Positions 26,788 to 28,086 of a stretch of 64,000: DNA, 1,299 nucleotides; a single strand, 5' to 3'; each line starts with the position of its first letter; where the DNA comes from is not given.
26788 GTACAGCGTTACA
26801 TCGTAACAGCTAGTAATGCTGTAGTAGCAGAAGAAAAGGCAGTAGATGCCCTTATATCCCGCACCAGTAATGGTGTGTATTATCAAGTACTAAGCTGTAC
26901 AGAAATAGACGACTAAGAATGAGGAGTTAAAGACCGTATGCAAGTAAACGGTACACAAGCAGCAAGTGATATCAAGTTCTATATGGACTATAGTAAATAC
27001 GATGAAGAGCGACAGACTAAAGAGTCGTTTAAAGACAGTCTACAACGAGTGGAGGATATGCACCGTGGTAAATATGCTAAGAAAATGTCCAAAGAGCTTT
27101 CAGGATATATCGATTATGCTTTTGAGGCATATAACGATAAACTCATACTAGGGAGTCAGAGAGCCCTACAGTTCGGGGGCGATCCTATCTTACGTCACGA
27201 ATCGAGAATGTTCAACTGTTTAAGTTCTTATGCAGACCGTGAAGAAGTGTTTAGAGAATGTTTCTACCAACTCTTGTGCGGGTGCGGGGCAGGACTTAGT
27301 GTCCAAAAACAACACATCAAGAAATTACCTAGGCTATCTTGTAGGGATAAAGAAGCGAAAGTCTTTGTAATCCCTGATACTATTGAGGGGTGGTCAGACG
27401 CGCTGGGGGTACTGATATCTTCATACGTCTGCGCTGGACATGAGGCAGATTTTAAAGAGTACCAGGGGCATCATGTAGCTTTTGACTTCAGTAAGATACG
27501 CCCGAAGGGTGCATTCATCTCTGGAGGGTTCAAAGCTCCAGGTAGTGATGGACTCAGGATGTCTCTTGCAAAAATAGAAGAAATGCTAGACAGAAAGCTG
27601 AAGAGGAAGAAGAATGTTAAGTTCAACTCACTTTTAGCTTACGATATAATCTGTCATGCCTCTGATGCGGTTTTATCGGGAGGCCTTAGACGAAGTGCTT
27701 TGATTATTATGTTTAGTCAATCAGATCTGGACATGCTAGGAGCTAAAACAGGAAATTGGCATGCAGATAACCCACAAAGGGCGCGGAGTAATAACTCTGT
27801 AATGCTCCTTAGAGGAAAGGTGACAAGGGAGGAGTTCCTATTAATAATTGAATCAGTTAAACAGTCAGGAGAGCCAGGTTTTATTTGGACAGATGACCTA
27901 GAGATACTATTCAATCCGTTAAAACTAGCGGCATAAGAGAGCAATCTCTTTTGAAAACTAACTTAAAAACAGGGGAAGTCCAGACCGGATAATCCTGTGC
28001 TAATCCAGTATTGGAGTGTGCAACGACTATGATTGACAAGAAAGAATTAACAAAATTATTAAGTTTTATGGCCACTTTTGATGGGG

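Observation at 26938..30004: Monomeric class II (B12-type) ribonucleotide reductase gene split at its NPCGE active site by a free-standing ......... homing-endonuclease gene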

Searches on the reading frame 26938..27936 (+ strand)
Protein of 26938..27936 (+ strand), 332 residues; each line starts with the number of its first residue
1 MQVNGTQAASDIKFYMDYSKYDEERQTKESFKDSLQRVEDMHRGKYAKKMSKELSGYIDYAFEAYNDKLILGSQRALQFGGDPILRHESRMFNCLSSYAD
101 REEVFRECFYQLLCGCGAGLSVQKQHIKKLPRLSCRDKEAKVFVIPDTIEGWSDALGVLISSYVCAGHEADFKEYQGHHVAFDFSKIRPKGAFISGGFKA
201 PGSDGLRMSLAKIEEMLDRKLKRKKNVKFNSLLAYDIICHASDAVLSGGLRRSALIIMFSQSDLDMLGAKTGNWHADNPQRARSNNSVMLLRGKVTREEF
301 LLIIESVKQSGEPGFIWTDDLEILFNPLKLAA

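Call 4: search_protein_families(library=pfam, proteins=[window:26938-27936:+], max_evalue=0.01)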
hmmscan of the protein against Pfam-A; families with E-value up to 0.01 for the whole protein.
window:26938-27936:+ (332 aa): 1 family
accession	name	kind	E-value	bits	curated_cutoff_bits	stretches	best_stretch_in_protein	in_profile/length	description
PF21995.1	RNR-II_ins_dom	-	8.8e-06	26.4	27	1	136-205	30-95/107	B12-dependent ribonucleotide reductase, insertion domain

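Call 7: search_dna_similar(query=window:26938-27918:+, collection=phages, mode=protein, max_rows=30)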
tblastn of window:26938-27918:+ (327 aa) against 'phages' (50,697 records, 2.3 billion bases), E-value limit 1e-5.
Records with a match: 261; places in all: 261; records where one place covers at least 80% of the query: 217.
Best place of each record, by identity: <60% 261.
By first word of the organism name: Streptomyces 127; Mycobacterium 40; Roseobacter 18; Pseudomonas 15; Thermus 12; Synechococcus 7; Vibrio 6; Rhizobium 4; Caudoviricetes 4; Cyanophage 3; and 17 more.
By host as written in the record: Streptomyces griseus ATCC 10137 52; Mycobacterium smegmatis mc2 155 37; Streptomyces lividans JI 1326 29; - 15; Streptomyces viridochromogenes DSM40736 12; Streptomyces sanglieri UNT16F27A 9; Streptomyces griseofuscus ATCC 23916 7; Streptomyces mirabilis NRRL B-2400 7; and 50 more.
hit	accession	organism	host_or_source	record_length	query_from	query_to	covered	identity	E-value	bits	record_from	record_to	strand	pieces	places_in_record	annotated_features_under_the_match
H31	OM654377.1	Pseudaeromonas phage vB_PpeM_ KLEP7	Pseudaeromonas pectinilytica strain ...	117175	7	327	98%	53.0%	1e-107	350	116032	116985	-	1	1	ribonucleoside triphosphate reductase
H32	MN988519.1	Rhizobium phage RHph_I1_18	Rhizobium phaseoli I1_18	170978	3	327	99%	49.2%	2e-99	326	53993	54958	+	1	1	ribonucleoside-triphosphate reductase protein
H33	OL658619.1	Oceanospirillum phage vB_OsaM_PD0307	Oceanospirillum sanctuarii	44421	4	327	99%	39.0%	4e-55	199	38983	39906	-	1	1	recombinase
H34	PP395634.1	Microcystis phage Mel-JY01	Microcystis elabens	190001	6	327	98%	39.0%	7e-66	229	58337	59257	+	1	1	hypothetical protein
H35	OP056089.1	Vibrio phage vB_VpaM_VPs20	Vibrio parahaemolyticus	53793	6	327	98%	38.2%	4e-58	207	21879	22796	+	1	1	recombinase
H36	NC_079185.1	Vibrio phage vB_VpaM_VPs20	Vibrio parahaemolyticus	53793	6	327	98%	38.2%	4e-58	207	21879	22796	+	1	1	recombinase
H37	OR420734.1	Roseobacter phage CRP-804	Paracoccaceae bacterium strain FZCC0196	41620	18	315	91%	31.6%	3e-26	115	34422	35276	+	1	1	hypothetical protein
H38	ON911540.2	Xanthomonas phage vB_Xar_IVIA-DoCa3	Xanthomonas arboricola pv. juglandis ...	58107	18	315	91%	31.5%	6e-33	134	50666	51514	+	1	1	ribonucleotide reductase of class II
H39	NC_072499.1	Xanthomonas phage vB_Xar_IVIA-DoCa3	Xanthomonas arboricola pv. juglandis ...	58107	18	315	91%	31.5%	6e-33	134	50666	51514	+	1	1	ribonucleotide reductase of class II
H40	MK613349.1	Roseobacter phage CRP-7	Rhodobacteraceae bacterium FZCC0042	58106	6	315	95%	30.2%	3e-31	129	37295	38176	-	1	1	adenosylcobalamin-dependent ribonucleoside-triphosphate reductase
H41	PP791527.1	Pseudomonas phage BL5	Pseudomonas aeruginosa PA14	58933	18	315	91%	31.4%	4e-34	138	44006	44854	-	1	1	ribonucleotide reductase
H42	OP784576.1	Pseudomonas phage pPA-3099-2aT.3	Pseudomonas aeruginosa 3099-2aT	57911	18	315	91%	31.4%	1e-33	136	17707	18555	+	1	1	hypothetical protein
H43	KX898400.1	Pseudomonas phage JG054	Pseudomonas aeruginosa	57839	18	315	91%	31.4%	2e-33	135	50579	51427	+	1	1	rtpR: adenosylcobalamin-dependent ribonucleoside-triphosphate reductase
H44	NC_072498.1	Pseudomonas phage JG054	Pseudomonas aeruginosa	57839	18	315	91%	31.4%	2e-33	135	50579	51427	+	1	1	rtpR: adenosylcobalamin-dependent ribonucleoside-triphosphate reductase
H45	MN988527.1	Rhizobium phage RHph_N3_19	Rhizobium phaseoli N3_19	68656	18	315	91%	31.3%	2e-25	112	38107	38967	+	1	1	adenosylcobalamin-dependent ribonucleoside-triphosphate reductase ...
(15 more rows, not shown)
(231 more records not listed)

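Call 24: find_homologous_proteins(query=window:26938-27933:+, max_evalue=1e-20)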
Query window:26938-27933:+ (332 aa): 828 proteins with E <= 1e-20 among 2404 candidates; the best 120 are listed.
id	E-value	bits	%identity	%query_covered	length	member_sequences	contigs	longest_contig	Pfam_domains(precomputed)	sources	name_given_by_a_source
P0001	7.8e-222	753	100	100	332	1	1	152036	PF21995.2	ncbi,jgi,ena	-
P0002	1.6e-131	456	63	98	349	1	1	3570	PF21995.2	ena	-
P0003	6.1e-121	422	58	99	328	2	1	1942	-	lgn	-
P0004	9.8e-121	421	61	99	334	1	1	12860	PF17975.7,PF21995.2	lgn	-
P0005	1.8e-120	420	59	99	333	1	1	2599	PF17975.7,PF21995.2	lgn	-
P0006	2.4e-119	416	58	99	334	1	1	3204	PF21995.2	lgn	-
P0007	4.1e-119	416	60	98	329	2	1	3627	PF21995.2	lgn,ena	-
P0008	1.6e-118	414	56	100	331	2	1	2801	-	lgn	-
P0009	2.1e-118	413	58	97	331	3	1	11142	PF17975.7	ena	-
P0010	2.7e-118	413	58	99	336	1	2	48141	PF21995.2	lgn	-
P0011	4.9e-118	412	58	97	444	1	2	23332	PF21995.2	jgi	jgi:ribonucleoside-diphosphate reductase alpha chain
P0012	5.2e-118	412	57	97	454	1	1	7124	-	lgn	-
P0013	5.2e-118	412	58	97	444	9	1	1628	PF21995.2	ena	-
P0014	1.3e-117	411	57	99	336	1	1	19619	PF21995.2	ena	-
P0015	1.5e-117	410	59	97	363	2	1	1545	PF21995.2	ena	-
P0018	8.5e-117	408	57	99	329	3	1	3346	-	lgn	-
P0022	1.5e-116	407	57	100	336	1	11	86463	PF17975.7,PF21995.2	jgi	-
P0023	1.6e-116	407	57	99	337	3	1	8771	PF21995.2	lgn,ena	-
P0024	1.6e-116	407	57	97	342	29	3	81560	PF21995.2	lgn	-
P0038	2.3e-115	403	56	97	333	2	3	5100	PF21995.2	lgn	-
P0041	3.0e-115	403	57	97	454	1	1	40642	PF21995.2,PF14890.12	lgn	-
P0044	4.4e-115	402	56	99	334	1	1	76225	PF21995.2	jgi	jgi:ribonucleoside-triphosphate reductase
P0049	8.9e-115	401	56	100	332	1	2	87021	PF21995.2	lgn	-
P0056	2.6e-114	400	56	99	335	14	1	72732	PF21995.2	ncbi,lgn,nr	ncbi:MAG: hypothetical protein LC100_14985 [Chitinophagales bacterium]|nr:hypothetical protein [Chit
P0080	8.2e-113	395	55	97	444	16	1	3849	PF17975.7,PF21995.2,PF14890.12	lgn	-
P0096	9.0e-112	391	55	97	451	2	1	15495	PF21995.2,PF14890.12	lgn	-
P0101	1.6e-111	391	56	95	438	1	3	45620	PF21995.2,PF14890.12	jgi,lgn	jgi:ribonucleoside-triphosphate reductase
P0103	2.0e-111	390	55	98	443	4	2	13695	PF21995.2,PF14890.12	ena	-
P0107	3.3e-111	390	55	98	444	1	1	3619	PF21995.2,PF14890.12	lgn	-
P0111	4.9e-111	389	56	98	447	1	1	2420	PF21995.2,PF14890.12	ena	-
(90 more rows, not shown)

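Call 32: find_encoding_contigs(protein=P0001, flank=3000, max_places=2)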
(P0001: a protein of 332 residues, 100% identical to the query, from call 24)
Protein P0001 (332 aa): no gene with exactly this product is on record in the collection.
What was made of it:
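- Tried and rejected: An exact look-up of the window's own N-half protein found no contig (call 32).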

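Call 33: find_encoding_contigs(protein=P0010, flank=3500, max_places=2)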
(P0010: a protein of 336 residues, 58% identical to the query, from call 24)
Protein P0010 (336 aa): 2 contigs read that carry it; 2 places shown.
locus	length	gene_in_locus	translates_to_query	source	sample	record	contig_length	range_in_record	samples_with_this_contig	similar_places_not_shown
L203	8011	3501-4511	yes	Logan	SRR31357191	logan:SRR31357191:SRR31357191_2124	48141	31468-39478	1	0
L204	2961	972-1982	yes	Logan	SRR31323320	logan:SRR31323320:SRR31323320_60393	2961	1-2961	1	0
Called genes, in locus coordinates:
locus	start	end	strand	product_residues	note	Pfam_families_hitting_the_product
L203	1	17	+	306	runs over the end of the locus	PF00149:Metallophos (weak)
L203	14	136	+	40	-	-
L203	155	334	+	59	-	-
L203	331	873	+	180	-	-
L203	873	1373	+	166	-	PF18909:dGTP_diPhyd_N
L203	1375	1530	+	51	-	-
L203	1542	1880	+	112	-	-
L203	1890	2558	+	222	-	PF02511:Thy1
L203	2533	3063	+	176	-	PF13392:HNH_3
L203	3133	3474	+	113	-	-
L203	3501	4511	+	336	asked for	PF21995:RNR-II_ins_dom (faint)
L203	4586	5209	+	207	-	PF03161:LAGLIDADG_2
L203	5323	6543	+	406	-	-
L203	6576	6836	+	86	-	PF00085:Thioredoxin, PF13098:Thioredoxin_2 (weak)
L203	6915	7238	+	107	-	-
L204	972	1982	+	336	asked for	PF21995:RNR-II_ins_dom (faint)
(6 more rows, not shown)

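Call 34: find_encoding_contigs(protein=P0022, flank=3500, max_places=2)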
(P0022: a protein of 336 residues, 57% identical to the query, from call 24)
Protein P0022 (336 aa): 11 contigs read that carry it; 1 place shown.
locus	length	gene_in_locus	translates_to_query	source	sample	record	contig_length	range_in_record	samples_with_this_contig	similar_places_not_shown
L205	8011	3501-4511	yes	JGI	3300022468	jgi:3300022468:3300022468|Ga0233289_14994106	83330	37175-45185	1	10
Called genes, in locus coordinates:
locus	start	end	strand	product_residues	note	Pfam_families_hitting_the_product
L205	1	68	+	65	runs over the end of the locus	-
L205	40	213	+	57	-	-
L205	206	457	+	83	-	-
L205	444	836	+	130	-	-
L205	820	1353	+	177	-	PF13392:HNH_3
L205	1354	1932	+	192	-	PF18909:dGTP_diPhyd_N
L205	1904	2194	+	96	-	-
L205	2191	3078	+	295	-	-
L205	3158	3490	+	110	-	-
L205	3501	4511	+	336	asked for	PF17975:RNR_Alpha (faint), PF21995:RNR-II_ins_dom (weak)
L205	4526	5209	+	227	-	PF03161:LAGLIDADG_2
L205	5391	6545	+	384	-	-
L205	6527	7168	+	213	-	-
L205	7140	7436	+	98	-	PF00085:Thioredoxin, PF13098:Thioredoxin_2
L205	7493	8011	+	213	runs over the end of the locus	-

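Call 35: find_encoding_contigs(protein=P0044, flank=3500, max_places=2)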
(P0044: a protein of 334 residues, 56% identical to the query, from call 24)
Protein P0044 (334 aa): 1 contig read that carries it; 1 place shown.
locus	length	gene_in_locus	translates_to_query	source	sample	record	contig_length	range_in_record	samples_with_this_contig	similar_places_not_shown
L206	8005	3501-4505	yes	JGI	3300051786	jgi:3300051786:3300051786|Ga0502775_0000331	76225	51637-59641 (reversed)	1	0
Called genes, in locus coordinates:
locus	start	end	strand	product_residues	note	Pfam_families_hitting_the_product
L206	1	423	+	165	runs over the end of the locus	-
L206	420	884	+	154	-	PF18909:dGTP_diPhyd_N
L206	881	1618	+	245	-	-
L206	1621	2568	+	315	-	PF02511:Thy1 (faint)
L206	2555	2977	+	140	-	-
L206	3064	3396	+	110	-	-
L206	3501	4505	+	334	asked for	PF21995:RNR-II_ins_dom (weak)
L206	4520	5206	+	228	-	PF03161:LAGLIDADG_2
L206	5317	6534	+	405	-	-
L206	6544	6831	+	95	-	-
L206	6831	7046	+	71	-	-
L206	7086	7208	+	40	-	-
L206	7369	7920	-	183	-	-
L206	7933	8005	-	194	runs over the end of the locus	PF00959:Phage_lysozyme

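Call 36: find_encoding_contigs(protein=P0049, flank=3000, max_places=2)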
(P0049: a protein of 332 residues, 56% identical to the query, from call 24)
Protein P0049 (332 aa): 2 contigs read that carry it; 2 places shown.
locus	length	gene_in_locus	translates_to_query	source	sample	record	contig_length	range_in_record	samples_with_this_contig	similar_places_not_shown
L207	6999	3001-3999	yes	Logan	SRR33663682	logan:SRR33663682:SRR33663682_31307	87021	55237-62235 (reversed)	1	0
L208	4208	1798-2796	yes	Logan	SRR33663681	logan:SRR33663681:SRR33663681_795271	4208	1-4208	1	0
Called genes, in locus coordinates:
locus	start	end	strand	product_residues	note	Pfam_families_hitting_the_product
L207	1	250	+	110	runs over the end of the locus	PF09152:DUF1937, PF14359:DUF4406, PF24963:DUF7768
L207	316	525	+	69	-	-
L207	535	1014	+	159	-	-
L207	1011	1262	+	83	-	PF10832:YhfG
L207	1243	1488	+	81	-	-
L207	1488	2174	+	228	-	PF02511:Thy1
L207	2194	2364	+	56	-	-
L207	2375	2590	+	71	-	-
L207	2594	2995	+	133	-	-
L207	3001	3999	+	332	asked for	PF21995:RNR-II_ins_dom (weak)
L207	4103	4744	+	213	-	PF03161:LAGLIDADG_2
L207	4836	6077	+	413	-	-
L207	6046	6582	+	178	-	-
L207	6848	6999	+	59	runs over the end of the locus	-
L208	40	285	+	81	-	-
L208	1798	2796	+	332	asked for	PF21995:RNR-II_ins_dom (weak)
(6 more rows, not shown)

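Call 37: find_encoding_contigs(protein=P0056, flank=3000, max_places=2)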
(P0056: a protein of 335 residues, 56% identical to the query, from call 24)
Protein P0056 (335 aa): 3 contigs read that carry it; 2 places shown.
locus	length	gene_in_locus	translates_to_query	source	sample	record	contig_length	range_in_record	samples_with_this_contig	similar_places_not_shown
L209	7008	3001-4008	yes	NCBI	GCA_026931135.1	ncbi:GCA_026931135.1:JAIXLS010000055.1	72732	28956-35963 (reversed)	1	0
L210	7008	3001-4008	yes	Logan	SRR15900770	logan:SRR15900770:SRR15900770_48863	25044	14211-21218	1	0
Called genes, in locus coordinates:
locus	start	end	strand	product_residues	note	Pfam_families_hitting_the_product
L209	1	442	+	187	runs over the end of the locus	PF00692:dUTPase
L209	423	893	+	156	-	PF18909:dGTP_diPhyd_N (weak)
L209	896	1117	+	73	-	-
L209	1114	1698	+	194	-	PF13392:HNH_3 (weak)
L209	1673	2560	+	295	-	PF02511:Thy1 (faint)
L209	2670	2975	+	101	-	-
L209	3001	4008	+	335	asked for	PF21995:RNR-II_ins_dom (faint)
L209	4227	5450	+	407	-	-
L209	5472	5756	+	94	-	PF00085:Thioredoxin, PF13098:Thioredoxin_2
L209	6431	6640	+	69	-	-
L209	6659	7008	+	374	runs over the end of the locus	PF09511:RNA_lig_T4_1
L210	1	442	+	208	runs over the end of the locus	PF00692:dUTPase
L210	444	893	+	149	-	PF18909:dGTP_diPhyd_N (weak)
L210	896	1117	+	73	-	-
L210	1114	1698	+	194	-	PF13392:HNH_3 (weak)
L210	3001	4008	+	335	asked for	PF21995:RNR-II_ins_dom (faint)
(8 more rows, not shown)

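Call 38: find_encoding_contigs(protein=P0004, flank=3000, max_places=2)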
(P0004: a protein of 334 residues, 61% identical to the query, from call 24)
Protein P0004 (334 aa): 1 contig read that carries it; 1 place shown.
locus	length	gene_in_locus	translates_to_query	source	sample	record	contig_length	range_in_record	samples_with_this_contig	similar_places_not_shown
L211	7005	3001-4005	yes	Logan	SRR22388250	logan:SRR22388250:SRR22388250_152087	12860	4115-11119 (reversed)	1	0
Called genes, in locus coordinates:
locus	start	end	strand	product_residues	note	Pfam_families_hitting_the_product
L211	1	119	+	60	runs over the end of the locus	-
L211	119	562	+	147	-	PF00692:dUTPase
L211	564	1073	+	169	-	PF18909:dGTP_diPhyd_N (weak)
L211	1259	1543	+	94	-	-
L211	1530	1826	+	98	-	-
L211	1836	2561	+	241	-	PF02511:Thy1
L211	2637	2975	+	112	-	-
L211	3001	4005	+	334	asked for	PF17975:RNR_Alpha (weak), PF21995:RNR-II_ins_dom (weak)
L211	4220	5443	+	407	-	-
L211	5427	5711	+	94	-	PF00085:Thioredoxin, PF13098:Thioredoxin_2 (weak)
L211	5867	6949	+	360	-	PF09511:RNA_lig_T4_1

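Call 39: find_encoding_contigs(protein=P0014, flank=3000, max_places=2)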
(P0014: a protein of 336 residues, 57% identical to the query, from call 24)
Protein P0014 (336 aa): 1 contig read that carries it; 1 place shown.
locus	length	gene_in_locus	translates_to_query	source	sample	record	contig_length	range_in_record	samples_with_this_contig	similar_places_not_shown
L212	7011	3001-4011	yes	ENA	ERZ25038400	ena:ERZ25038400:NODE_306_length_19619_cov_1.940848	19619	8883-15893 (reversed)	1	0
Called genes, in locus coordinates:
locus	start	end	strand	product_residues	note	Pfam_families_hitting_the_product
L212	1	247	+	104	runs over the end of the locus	PF18909:dGTP_diPhyd_N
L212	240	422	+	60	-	-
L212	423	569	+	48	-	-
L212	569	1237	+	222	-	PF01555:N6_N4_Mtase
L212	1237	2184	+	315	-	-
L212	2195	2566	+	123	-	-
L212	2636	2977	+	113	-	-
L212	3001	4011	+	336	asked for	PF21995:RNR-II_ins_dom (weak)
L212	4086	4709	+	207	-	PF03161:LAGLIDADG_2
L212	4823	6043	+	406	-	-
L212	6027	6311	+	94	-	PF00462:Glutaredoxin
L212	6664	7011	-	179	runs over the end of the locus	-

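Call 42: find_encoding_contigs(protein=P0018, flank=2500, max_places=2)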
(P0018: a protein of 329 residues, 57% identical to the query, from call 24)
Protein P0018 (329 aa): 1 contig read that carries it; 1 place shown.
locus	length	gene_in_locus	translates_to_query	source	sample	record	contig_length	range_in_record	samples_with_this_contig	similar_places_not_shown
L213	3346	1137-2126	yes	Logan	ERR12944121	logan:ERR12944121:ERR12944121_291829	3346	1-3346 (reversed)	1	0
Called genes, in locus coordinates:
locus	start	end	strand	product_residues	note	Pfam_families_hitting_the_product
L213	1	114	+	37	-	?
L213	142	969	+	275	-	PF02511:Thy1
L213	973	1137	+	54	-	-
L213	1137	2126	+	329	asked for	-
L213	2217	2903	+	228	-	PF03161:LAGLIDADG_2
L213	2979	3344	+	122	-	?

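Call 43: find_encoding_contigs(protein=P0038, flank=2500, max_places=2)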
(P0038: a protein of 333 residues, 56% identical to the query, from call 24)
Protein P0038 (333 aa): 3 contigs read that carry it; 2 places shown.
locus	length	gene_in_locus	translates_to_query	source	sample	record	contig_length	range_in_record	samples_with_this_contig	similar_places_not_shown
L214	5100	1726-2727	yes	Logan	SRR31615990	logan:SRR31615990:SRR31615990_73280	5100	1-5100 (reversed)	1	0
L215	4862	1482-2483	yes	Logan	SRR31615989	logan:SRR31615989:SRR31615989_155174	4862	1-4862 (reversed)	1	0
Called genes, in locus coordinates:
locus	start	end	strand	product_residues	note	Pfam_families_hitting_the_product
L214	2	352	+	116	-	?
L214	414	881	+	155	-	PF01503:PRA-PH (weak)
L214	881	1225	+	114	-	PF18909:dGTP_diPhyd_N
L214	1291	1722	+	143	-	-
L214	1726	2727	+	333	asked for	PF21995:RNR-II_ins_dom (faint)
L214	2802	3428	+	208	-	PF03161:LAGLIDADG_2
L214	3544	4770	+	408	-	-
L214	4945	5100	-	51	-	?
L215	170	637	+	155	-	PF01503:PRA-PH (weak)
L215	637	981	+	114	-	PF18909:dGTP_diPhyd_N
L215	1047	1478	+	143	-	-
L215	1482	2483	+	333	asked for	PF21995:RNR-II_ins_dom (faint)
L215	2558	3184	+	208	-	PF03161:LAGLIDADG_2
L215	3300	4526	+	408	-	-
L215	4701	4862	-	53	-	?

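Call 44: find_encoding_contigs(protein=P0023, flank=2500, max_places=2)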
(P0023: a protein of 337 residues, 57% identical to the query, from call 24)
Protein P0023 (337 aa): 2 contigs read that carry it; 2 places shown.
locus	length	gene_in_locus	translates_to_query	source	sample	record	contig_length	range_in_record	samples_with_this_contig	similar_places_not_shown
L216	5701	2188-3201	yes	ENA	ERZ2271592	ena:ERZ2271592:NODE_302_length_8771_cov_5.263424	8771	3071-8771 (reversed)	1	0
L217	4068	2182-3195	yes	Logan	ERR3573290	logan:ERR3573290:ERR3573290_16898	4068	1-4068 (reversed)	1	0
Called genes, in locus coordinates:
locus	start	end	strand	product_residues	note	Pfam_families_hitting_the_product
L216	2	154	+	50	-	?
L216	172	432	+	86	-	-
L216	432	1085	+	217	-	PF02511:Thy1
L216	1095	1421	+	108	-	-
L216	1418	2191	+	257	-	PF13392:HNH_3 (weak)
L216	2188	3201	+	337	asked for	PF21995:RNR-II_ins_dom (weak)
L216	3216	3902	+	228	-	PF03161:LAGLIDADG_2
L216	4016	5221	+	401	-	-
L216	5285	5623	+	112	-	-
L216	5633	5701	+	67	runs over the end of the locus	-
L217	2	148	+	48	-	?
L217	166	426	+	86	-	-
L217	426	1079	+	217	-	PF02511:Thy1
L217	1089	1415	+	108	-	-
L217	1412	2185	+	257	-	PF13392:HNH_3 (weak)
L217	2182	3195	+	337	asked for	PF21995:RNR-II_ins_dom (weak)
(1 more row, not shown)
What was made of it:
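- The three-ORF layout recurs on independent phage contigs (calls 33-39, 42-44).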

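Call 60: find_encoding_contigs(protein=P0024, flank=3000, max_places=1)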
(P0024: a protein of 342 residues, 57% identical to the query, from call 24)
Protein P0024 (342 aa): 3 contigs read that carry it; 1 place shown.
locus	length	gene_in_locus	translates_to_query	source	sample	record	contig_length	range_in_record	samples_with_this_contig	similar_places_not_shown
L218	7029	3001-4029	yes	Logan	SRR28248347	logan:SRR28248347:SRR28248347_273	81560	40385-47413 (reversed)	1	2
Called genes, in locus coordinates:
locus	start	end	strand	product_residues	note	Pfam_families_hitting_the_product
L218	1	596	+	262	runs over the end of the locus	-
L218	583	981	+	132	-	-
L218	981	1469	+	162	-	PF18909:dGTP_diPhyd_N (weak)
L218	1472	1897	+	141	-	-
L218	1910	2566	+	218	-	PF02511:Thy1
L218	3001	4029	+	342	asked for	PF21995:RNR-II_ins_dom (faint)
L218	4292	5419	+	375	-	-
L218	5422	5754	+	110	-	PF00085:Thioredoxin, PF13098:Thioredoxin_2 (weak)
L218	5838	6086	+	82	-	PF23858:DUF7220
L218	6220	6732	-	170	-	-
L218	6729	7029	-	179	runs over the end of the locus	PF00959:Phage_lysozyme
